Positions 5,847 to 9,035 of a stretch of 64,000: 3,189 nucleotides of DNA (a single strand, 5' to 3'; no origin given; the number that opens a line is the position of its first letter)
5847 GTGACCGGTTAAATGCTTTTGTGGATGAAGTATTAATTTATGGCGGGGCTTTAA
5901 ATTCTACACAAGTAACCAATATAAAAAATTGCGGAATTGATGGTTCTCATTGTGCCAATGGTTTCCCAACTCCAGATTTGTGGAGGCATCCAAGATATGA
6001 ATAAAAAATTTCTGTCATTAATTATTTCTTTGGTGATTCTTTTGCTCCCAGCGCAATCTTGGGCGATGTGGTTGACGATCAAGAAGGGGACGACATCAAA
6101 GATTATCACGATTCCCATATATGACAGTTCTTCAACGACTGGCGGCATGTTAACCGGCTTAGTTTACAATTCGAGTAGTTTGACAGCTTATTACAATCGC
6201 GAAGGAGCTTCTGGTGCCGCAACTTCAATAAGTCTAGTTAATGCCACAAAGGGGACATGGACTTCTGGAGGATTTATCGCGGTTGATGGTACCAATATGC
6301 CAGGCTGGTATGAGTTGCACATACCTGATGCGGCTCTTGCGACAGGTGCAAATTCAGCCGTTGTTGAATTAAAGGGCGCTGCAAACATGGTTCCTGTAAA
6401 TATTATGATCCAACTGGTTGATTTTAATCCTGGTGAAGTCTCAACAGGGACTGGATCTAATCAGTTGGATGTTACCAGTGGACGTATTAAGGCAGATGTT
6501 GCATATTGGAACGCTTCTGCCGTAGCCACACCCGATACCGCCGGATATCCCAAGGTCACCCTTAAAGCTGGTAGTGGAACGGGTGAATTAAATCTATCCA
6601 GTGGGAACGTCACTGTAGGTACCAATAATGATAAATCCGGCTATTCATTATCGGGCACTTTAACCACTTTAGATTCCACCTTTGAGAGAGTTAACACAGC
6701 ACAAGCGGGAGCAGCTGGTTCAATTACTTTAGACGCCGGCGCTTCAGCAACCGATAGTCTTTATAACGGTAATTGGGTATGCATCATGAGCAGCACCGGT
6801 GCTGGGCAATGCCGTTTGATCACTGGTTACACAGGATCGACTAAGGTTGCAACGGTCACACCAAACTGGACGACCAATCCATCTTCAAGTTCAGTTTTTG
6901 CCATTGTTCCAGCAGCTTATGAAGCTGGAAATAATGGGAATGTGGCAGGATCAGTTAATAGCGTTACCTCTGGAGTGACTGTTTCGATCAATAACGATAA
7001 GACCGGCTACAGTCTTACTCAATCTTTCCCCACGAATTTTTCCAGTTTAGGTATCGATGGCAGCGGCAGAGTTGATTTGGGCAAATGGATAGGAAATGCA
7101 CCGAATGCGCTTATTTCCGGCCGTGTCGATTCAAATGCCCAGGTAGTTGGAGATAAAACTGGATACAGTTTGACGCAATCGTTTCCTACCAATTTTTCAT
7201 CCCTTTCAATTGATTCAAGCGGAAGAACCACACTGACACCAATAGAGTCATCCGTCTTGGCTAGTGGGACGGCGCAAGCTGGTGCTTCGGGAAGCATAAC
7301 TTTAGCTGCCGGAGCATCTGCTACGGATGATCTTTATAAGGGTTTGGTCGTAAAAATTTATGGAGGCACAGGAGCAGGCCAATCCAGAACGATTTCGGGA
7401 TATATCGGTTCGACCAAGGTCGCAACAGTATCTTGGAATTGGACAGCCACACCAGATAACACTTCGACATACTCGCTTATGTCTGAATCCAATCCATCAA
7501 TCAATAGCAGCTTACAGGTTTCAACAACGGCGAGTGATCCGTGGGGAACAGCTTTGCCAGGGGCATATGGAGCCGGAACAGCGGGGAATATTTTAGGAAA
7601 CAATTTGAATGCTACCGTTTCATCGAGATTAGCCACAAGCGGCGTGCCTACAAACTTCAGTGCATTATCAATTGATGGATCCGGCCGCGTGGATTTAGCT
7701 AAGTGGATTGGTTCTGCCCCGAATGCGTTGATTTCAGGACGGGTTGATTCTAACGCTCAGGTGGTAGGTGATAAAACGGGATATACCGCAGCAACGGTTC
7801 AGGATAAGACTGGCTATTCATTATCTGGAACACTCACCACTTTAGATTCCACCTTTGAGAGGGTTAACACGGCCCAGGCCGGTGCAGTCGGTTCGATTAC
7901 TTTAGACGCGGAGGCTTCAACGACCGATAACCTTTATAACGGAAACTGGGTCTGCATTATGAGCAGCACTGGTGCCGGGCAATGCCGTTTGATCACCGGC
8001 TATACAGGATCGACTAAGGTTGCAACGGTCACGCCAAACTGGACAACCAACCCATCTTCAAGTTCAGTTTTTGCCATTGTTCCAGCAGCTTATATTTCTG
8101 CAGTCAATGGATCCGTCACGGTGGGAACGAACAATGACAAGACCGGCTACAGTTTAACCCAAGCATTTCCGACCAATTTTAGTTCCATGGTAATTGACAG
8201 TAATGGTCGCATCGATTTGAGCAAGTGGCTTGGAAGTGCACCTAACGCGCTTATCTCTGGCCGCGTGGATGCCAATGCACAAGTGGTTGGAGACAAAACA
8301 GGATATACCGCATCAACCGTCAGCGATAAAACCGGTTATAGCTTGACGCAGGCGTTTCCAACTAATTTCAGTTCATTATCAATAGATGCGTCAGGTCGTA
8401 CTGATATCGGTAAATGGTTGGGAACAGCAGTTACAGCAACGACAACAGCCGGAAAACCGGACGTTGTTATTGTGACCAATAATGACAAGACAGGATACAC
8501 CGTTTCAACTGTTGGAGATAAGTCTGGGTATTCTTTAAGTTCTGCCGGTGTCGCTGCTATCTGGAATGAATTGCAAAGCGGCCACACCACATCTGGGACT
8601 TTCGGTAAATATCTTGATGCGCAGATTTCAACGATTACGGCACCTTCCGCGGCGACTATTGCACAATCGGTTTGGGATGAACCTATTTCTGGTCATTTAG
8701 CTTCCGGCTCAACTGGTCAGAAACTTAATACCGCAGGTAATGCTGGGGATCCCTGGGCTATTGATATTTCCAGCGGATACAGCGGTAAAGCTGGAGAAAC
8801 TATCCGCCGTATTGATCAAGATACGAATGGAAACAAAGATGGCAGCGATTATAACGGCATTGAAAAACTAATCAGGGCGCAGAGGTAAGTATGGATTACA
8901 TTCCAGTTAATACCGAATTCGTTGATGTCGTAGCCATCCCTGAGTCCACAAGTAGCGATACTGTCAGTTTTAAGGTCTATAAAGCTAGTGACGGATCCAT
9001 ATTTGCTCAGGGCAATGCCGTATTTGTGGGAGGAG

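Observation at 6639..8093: Near-identical 282-bp tandem-type duplication and multiple shorter repeat modules inside the large beta-repeat protein gene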

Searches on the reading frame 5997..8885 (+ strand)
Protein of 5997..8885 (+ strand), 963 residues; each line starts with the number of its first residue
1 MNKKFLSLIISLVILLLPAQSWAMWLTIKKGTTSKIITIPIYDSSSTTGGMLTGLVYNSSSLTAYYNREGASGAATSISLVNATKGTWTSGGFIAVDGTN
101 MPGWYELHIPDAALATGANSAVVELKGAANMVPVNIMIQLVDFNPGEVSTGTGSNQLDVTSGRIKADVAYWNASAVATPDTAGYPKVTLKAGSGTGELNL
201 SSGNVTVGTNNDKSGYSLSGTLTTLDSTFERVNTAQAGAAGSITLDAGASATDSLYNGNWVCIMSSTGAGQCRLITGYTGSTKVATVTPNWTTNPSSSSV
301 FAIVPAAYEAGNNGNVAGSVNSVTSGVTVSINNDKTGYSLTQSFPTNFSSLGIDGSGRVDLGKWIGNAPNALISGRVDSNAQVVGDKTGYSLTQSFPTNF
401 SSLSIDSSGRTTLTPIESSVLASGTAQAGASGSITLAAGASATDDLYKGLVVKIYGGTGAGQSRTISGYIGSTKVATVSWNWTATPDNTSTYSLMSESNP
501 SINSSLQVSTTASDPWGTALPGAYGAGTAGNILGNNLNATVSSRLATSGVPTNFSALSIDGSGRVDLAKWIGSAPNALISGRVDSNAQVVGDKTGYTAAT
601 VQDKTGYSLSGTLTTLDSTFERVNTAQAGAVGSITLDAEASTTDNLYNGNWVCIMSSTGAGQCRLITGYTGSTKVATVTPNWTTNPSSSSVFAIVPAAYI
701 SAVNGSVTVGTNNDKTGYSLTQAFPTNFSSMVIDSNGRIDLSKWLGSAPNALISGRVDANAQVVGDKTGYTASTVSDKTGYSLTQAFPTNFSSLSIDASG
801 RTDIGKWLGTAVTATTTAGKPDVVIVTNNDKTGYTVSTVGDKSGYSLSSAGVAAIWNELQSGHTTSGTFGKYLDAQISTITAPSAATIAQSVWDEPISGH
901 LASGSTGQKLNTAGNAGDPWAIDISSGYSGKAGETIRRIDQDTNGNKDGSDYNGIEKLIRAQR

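Call 9: search_protein_families(library=pfam, proteins=[window:5997-8885:+], max_evalue=0.1)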
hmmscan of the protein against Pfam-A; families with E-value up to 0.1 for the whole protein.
window:5997-8885:+ (963 aa): 0 families

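Call 10: search_protein_families(library=phrogs, proteins=[window:5997-8885:+], max_evalue=0.01)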
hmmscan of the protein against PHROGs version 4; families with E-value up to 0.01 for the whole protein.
window:5997-8885:+ (963 aa): 0 families

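Call 11: search_dna_similar(query=window:5997-8885:+, collection=phages, mode=protein, max_rows=25)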
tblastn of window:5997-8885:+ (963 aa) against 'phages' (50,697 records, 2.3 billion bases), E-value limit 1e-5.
Records with a match: 3; places in all: 3; records where one place covers at least 80% of the query: 0.
Best place of each record, by identity: <60% 3.
By first word of the organism name: Caudoviricetes 2; Microcystis 1.
By host as written in the record: - 2; Microcystis aeruginosa 1.
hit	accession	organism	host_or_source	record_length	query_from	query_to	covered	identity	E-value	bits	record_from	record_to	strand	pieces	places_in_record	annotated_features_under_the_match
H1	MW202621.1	Caudoviricetes sp.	Manatee Spring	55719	41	205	17%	42.2%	3e-22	110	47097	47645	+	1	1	hypothetical protein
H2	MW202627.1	Caudoviricetes sp.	Manatee Spring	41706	47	179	14%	37.1%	5e-8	63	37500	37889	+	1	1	hypothetical protein (x2)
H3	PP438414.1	Microcystis phage Mae-JY22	Microcystis aeruginosa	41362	434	498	7%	47.7%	1e-7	62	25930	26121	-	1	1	hypothetical protein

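Call 13: find_homologous_proteins(query=window:5997-8885:+, max_evalue=0.001)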
Query window:5997-8885:+ (963 aa): 1594 proteins with E <= 0.001 among 8000 candidates; the best 120 are listed.
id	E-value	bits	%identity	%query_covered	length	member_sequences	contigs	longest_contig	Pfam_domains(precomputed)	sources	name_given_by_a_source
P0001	0.0e+0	2050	100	100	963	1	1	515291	-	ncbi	-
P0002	0.0e+0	1168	48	85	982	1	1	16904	-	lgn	-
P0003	0.0e+0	1162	45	83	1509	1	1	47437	-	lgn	-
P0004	0.0e+0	1137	51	85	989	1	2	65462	-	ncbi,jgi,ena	-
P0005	0.0e+0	1047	70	67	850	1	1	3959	-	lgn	-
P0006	6.7e-256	870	54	67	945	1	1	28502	-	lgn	-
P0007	1.7e-254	866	53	67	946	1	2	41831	-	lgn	-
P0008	2.9e-216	739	71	31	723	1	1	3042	-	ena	-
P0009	8.9e-206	704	56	41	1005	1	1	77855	-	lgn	-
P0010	1.8e-201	690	37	98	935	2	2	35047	-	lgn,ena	-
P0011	1.8e-196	674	44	60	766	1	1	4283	-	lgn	-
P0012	2.3e-196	673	39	73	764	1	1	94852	-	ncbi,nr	ncbi:MAG: hypothetical protein Q7K71_05445 [Candidatus Omnitrophota bacterium]|nr:hypothetical prote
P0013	2.0e-190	653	39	75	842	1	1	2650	-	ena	-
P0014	2.0e-184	634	40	33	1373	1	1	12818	-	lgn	-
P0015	1.0e-182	628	69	30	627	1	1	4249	-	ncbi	-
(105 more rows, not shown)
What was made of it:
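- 5997..8888 (+): Gene for a 963-aa modular fibre/adhesin-like protein (stop codon included). More than 1594 homologues (call 13).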

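Call 14: find_encoding_contigs(protein=P0001, flank=10000, max_places=3)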
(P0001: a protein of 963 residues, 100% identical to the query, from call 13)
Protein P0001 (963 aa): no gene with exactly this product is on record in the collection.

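Call 15: find_encoding_contigs(protein=P0004, flank=10000, max_places=3)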
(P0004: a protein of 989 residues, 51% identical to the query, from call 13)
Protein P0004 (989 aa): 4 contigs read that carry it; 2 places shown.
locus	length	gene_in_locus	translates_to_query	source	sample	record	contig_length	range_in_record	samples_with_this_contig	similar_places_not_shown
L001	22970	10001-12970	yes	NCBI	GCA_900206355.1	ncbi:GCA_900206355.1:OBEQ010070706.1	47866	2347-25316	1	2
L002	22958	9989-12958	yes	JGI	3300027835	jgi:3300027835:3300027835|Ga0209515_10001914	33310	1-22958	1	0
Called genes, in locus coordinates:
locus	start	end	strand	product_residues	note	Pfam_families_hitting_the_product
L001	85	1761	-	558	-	PF00239:Resolvase, PF07508:Recombinase, PF13408:Zn_ribbon_recom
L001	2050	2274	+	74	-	-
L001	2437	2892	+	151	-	-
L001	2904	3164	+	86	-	-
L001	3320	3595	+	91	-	-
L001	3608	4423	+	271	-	PF13730:HTH_36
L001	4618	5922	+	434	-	PF02195:ParB_N, PF01555:N6_N4_Mtase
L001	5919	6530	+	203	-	-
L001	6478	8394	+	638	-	PF05876:GpA_ATPase, PF20454:GpA_nuclease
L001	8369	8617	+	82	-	-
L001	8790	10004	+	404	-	-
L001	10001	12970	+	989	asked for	-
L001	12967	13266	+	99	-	-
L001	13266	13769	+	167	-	-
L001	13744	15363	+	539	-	PF05136:Phage_portal_2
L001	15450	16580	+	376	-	-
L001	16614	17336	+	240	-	-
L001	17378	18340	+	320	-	-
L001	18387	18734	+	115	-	-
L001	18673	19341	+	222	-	-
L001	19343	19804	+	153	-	-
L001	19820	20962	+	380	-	-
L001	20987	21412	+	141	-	-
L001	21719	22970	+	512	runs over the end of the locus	-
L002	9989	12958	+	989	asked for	-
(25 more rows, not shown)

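Call 19: find_related_loci(query=window:5997-8885:+, collection=genome_contigs, flank=10000)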
Query window:5997-8885:+ (963 aa) in genome_contigs; peptide patterns used: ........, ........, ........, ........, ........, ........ (x = any residue, [..] = any of these).
31 stretches matched a pattern; 5 encode a relative of the query (tblastn E <= 1e-3); 5 distinct loci.
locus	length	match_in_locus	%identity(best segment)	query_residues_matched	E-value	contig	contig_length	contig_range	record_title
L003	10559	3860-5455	49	318-963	5e-71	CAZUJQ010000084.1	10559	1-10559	MAG TPA_asm: uncultured Planctomycetales bacterium isolate binchicken_co21_390 genome assembly, contig: NODE_5186_length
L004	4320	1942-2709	41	20-801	8e-33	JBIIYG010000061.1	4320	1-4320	MAG: Pontiellaceae bacterium isolate ME2005-09-19_3300034101_group2_bin151 Rohwer_bin2523_scaffold_33124_c1, whole genom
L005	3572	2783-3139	55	24-142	7e-30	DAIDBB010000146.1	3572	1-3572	MAG TPA_asm: bacterium isolate clean1855 k141_196165, whole genome shotgun sequence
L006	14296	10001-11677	48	31-206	2e-27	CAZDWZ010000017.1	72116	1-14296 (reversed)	MAG TPA_asm: uncultured Bdellovibrionales bacterium isolate SRP302895_co1_124 genome assembly, contig: NODE_657_length_7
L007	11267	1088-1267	52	87-144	9e-14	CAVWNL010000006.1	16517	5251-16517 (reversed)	MAG: uncultured Acidobacteriaceae bacterium isolate MFD09495.bin.2.6 genome assembly, contig: contig_18523, whole genome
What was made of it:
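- Tried and rejected: Source genome: it was not among the GTDB representative genomes (call 19).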

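Call 20: find_related_loci(query=window:5997-8885:+, collection=viral_contigs, flank=10000)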
Query window:5997-8885:+ (963 aa) in viral_contigs; peptide patterns used: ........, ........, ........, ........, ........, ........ (x = any residue, [..] = any of these).
39 stretches matched a pattern; 35 encode a relative of the query (tblastn E <= 1e-3); 35 distinct loci.
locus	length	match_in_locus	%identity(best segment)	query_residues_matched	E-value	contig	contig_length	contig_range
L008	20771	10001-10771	42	24-850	5e-47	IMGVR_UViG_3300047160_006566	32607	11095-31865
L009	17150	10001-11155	40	24-398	1e-43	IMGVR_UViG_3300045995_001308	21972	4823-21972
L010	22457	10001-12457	72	24-688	2e-41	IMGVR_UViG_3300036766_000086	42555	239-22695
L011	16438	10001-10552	48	24-176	1e-38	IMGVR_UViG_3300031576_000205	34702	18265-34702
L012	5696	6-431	56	313-963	2e-35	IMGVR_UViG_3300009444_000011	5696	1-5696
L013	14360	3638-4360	46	20-837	5e-32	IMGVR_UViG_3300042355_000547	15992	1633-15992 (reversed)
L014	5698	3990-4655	47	26-801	4e-32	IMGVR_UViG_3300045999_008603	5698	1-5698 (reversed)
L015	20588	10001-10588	44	26-726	1e-31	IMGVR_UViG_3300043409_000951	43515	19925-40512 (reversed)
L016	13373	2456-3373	40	20-874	1e-30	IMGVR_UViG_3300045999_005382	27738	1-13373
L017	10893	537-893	59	26-144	6e-30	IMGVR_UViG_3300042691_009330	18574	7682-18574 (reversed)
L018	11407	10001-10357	59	26-144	6e-30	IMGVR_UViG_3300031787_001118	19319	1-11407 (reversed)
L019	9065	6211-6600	55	28-160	4e-30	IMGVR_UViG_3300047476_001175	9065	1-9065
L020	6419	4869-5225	59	26-144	5e-30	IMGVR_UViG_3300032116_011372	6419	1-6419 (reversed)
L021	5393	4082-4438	59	26-144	5e-30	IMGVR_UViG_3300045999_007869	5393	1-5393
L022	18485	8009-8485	55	26-911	2e-29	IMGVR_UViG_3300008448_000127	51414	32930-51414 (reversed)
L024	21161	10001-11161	31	26-565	2e-35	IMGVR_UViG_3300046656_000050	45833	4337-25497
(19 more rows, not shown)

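Call 23: list_cluster_members(proteins=[P0001, P0004, P0012])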
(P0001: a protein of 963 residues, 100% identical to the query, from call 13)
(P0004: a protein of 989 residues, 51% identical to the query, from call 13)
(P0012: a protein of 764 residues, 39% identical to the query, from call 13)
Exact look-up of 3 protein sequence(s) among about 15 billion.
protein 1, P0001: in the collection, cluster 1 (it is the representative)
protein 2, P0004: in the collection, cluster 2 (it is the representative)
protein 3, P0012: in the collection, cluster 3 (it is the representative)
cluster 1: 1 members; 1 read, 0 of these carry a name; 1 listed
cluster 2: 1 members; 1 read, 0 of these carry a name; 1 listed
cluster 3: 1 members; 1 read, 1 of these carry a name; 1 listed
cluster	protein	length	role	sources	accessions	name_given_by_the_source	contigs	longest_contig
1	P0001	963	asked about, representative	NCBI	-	-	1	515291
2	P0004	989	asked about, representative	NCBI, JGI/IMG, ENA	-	-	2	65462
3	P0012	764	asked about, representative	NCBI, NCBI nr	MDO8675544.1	MAG: hypothetical protein Q7K71_05445 [Candidatus Omnitrophota bacterium] | hypothetical protein [Candidatus Omnitrophota bacterium]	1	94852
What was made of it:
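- Tried and rejected: The fibre protein itself is not on record on any indexed contig (call 14), and the cluster look-up gave no name (call 23).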

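Call 30: find_encoding_contigs(protein=P0005, flank=5000, max_places=2)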
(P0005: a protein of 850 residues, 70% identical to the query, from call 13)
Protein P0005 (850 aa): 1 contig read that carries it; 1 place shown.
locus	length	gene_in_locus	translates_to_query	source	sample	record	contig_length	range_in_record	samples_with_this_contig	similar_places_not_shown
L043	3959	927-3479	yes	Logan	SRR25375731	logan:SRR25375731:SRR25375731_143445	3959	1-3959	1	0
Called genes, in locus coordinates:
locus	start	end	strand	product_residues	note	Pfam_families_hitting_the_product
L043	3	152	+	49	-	?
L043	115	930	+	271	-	PF13385:Laminin_G_3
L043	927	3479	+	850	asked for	-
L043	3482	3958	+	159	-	?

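Call 31: find_encoding_contigs(protein=P0009, flank=10000, max_places=2)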
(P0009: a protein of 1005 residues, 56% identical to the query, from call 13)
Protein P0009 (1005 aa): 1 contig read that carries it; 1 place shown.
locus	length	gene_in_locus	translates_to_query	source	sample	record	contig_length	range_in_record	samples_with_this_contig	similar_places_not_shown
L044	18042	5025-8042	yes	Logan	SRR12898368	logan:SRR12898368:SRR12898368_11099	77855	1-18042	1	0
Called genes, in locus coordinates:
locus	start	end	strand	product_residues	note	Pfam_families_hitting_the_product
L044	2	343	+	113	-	?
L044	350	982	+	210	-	-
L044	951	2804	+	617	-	PF05876:GpA_ATPase, PF20454:GpA_nuclease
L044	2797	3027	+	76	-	-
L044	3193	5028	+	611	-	-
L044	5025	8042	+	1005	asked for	-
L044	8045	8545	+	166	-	-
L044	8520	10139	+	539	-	PF05136:Phage_portal_2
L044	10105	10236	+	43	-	-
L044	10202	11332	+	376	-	-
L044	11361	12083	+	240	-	-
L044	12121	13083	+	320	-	-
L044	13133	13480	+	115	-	-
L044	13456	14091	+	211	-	-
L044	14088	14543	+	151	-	-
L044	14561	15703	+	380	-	PF18906:Phage_tube_2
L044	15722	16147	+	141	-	-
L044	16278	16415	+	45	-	-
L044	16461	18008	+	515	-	-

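Call 52: get_annotated_region(hit=H3, flank=8000)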
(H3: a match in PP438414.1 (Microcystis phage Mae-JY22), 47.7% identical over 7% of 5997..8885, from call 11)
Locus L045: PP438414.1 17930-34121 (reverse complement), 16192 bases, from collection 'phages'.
description: Microcystis phage Mae-JY22, complete genome.
organism: Microcystis phage Mae-JY22 (NCBI taxid 3128138)
taxonomy: Viruses; Duplodnaviria; Heunggongvirae; Uroviricota; Caudoviricetes
host: Microcystis aeruginosa; source: China; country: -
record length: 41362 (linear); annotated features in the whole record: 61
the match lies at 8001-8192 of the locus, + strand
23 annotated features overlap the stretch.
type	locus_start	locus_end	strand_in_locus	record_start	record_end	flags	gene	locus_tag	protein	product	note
CDS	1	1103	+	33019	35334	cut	-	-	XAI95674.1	hypothetical protein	-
CDS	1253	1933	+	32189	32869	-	-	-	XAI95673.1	hypothetical protein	-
CDS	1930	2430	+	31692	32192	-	-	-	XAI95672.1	hypothetical protein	-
CDS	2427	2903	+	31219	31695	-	-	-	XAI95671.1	hypothetical protein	-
CDS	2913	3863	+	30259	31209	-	-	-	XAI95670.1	hypothetical protein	-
CDS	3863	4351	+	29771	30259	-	-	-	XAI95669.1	hypothetical protein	-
CDS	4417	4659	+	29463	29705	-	-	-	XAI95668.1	hypothetical protein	-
CDS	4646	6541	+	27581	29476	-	-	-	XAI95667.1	tail tape measure-like protein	-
CDS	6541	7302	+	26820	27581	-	-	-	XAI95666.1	hypothetical protein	-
CDS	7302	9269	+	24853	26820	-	-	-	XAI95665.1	hypothetical protein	-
CDS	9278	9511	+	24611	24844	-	-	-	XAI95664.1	hypothetical protein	-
CDS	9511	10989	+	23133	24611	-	-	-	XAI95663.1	hypothetical protein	-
CDS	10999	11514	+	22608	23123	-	-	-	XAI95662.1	hypothetical protein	-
CDS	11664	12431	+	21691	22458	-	-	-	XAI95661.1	methyl-directed repair DNA adenine methylase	-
CDS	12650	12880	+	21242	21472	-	-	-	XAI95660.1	hypothetical protein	-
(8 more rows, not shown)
